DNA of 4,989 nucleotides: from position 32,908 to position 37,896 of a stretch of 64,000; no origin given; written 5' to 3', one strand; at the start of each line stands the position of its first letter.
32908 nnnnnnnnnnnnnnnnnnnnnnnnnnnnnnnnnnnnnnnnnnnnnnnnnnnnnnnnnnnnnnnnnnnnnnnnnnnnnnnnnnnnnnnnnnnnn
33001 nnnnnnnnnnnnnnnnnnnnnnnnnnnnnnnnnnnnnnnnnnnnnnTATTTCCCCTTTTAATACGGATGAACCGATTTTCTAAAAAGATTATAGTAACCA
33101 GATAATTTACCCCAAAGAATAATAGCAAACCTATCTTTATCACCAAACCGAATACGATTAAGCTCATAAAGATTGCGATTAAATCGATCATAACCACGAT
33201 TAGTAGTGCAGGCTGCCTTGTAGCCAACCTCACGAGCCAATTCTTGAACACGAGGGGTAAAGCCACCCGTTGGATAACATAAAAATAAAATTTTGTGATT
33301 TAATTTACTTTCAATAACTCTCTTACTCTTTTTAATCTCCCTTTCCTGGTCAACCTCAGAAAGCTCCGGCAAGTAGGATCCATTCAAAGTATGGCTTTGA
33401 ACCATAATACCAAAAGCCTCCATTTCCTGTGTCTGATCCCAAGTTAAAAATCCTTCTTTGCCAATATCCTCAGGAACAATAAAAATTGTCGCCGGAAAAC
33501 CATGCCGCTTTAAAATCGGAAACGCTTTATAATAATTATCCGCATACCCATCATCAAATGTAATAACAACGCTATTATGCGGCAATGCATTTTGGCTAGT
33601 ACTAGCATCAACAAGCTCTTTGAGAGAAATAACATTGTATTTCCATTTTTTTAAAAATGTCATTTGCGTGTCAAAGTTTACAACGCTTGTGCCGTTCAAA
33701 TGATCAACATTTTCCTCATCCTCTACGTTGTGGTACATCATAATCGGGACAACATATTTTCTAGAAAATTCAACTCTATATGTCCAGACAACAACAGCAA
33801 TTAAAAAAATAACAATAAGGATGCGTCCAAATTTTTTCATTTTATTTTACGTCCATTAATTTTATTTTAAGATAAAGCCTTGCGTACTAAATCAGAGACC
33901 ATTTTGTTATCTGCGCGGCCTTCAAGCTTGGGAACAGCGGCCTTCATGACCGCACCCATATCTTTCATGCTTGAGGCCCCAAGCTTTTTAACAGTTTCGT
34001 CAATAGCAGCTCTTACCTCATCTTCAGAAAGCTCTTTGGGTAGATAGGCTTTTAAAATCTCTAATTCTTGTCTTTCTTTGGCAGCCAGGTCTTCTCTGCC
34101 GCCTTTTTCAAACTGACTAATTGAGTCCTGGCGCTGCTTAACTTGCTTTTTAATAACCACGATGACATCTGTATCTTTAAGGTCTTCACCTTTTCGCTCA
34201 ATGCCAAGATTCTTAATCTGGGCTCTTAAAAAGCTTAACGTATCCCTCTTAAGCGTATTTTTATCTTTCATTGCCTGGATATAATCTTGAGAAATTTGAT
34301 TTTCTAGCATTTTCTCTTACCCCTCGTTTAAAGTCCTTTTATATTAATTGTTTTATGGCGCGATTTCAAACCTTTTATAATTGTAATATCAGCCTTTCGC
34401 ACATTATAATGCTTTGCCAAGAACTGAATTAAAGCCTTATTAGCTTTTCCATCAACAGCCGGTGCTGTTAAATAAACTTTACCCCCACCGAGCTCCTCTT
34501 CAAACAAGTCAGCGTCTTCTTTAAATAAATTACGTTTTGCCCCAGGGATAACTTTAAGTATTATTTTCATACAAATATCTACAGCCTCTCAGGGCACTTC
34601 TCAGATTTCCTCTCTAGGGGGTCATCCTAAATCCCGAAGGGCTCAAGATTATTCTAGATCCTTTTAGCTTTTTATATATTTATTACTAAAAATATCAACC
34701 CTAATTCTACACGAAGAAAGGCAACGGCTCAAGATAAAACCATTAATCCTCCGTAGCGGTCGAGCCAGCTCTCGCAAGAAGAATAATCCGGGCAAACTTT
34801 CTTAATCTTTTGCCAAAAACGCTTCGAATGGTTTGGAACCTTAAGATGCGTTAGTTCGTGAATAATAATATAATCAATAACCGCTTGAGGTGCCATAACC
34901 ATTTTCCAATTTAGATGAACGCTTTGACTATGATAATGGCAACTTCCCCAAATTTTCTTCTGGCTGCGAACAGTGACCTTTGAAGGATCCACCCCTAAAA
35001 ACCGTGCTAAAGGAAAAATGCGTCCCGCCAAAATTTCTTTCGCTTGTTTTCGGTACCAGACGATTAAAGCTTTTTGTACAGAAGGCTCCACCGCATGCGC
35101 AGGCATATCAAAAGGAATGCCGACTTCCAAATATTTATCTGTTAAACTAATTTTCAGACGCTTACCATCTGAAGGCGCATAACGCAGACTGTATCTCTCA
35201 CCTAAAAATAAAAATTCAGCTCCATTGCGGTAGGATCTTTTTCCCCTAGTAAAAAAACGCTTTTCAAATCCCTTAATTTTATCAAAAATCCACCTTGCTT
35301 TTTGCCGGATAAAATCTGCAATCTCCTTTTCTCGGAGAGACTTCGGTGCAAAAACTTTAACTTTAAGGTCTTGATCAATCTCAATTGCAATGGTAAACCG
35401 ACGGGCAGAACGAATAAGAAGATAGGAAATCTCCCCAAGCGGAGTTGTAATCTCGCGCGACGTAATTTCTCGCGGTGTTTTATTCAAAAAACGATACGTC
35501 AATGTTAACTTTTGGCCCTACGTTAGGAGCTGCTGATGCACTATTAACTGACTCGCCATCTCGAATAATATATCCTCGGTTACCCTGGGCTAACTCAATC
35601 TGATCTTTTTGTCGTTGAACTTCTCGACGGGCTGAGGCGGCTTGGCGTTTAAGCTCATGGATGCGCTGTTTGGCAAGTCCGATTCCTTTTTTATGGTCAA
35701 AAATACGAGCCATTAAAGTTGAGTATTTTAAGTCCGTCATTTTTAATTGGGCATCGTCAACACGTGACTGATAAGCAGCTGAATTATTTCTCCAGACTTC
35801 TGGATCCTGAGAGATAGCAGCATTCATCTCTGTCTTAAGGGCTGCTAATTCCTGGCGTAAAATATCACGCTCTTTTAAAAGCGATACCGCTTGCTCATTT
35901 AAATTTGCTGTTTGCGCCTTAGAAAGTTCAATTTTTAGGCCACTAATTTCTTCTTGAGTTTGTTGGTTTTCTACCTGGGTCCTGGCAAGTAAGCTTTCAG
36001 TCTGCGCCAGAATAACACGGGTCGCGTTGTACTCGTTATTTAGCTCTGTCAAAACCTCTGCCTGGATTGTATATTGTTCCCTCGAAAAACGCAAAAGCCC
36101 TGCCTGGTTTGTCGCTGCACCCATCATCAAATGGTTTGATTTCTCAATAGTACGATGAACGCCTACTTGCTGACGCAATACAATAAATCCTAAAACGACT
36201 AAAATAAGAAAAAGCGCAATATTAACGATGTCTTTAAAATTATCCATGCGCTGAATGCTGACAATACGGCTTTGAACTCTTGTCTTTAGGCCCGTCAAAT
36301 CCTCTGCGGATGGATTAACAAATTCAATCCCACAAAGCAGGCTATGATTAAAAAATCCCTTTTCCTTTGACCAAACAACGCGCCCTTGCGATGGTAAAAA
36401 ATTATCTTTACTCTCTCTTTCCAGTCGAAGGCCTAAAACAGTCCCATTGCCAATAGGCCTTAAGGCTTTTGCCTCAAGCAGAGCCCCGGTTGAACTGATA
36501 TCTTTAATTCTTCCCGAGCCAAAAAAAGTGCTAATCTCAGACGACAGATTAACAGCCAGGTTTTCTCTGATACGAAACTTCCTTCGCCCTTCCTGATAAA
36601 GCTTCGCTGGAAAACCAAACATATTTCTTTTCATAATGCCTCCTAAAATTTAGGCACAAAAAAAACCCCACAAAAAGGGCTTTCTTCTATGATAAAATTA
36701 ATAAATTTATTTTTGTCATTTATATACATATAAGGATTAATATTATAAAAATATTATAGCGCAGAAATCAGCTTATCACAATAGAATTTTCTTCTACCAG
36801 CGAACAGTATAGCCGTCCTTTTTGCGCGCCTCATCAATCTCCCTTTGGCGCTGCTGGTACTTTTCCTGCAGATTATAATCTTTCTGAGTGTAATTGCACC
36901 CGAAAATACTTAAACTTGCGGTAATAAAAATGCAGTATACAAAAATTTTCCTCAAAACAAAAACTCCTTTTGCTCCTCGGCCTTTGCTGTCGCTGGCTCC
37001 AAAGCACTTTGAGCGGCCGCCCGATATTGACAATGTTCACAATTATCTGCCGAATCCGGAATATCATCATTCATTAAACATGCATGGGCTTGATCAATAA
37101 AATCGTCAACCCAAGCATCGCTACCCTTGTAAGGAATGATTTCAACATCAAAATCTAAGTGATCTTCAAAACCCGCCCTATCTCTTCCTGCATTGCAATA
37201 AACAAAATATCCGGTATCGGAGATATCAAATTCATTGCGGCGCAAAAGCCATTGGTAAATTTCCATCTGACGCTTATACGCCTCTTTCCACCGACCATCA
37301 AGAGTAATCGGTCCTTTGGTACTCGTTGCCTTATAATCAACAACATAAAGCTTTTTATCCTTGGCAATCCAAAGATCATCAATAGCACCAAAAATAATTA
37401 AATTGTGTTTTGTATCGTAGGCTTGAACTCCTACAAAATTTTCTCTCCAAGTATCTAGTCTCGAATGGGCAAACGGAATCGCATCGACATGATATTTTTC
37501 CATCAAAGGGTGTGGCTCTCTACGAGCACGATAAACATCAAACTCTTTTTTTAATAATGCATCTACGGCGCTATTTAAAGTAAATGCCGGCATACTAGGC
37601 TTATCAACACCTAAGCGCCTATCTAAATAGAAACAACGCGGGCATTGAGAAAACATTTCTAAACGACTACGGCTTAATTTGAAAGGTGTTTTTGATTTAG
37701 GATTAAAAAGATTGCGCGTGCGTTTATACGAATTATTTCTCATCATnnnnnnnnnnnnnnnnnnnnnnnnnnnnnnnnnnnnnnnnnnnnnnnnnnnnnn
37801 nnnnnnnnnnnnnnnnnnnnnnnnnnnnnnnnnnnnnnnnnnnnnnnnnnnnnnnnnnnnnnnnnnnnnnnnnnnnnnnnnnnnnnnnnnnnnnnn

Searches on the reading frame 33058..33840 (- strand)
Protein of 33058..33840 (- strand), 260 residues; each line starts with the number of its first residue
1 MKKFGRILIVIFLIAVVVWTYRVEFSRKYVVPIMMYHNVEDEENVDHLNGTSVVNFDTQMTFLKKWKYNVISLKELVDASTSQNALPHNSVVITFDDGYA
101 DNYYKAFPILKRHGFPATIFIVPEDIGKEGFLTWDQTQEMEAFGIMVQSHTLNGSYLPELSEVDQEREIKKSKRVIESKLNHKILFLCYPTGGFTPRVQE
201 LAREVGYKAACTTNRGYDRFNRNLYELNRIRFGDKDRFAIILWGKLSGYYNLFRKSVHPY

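Call 76: search_protein_families(library=pfam, proteins=[window:33058-33840:-], max_evalue=0.0001)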
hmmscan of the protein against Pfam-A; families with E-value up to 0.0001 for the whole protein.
window:33058-33840:- (260 aa): 1 family
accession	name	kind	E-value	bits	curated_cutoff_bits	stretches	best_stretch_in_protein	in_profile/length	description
PF01522.26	Polysacc_deac_1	-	1.3e-26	93.4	23.1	1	86-209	4-123/124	Polysaccharide deacetylase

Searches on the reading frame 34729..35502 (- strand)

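Call 76: search_protein_families(library=pfam, proteins=[window:34729-35502:-], max_evalue=0.0001)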
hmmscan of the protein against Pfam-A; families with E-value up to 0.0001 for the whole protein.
window:34729-35502:- (257 aa): 1 family
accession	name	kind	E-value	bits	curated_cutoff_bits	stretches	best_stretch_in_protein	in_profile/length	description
PF01863.23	YgjP-like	-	7.9e-55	186.5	26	1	37-249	2-206/207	YgjP-like, metallopeptidase domain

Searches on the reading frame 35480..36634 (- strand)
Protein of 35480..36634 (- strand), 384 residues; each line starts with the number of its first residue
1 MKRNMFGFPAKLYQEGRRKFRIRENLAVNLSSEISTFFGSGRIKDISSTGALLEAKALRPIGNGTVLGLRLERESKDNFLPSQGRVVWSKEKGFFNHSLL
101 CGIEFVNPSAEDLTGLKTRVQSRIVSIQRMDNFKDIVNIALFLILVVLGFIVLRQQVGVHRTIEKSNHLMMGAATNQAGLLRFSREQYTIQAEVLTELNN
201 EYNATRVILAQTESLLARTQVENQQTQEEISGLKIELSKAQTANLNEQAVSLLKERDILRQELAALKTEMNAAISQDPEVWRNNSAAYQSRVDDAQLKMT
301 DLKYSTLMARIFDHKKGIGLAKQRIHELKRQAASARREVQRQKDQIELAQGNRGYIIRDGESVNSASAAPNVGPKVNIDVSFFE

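Call 76: search_protein_families(library=pfam, proteins=[window:35480-36634:-], max_evalue=0.0001)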
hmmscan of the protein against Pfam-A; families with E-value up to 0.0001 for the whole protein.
window:35480-36634:- (384 aa): 1 family
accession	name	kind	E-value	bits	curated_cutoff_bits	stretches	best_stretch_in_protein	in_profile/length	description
PF07238.19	PilZ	-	3e-10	40.8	22.5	1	17-117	3-97/102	PilZ domain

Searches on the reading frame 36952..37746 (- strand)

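Call 76: search_protein_families(library=pfam, proteins=[window:36952-37746:-], max_evalue=0.0001)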
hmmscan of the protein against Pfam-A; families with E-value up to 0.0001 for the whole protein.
window:36952-37746:- (264 aa): 1 family
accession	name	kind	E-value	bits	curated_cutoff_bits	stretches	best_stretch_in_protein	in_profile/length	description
PF12705.13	PDDEXK_1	-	4.1e-13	50.3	22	1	24-243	2-244/247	PD-(D/E)XK nuclease superfamily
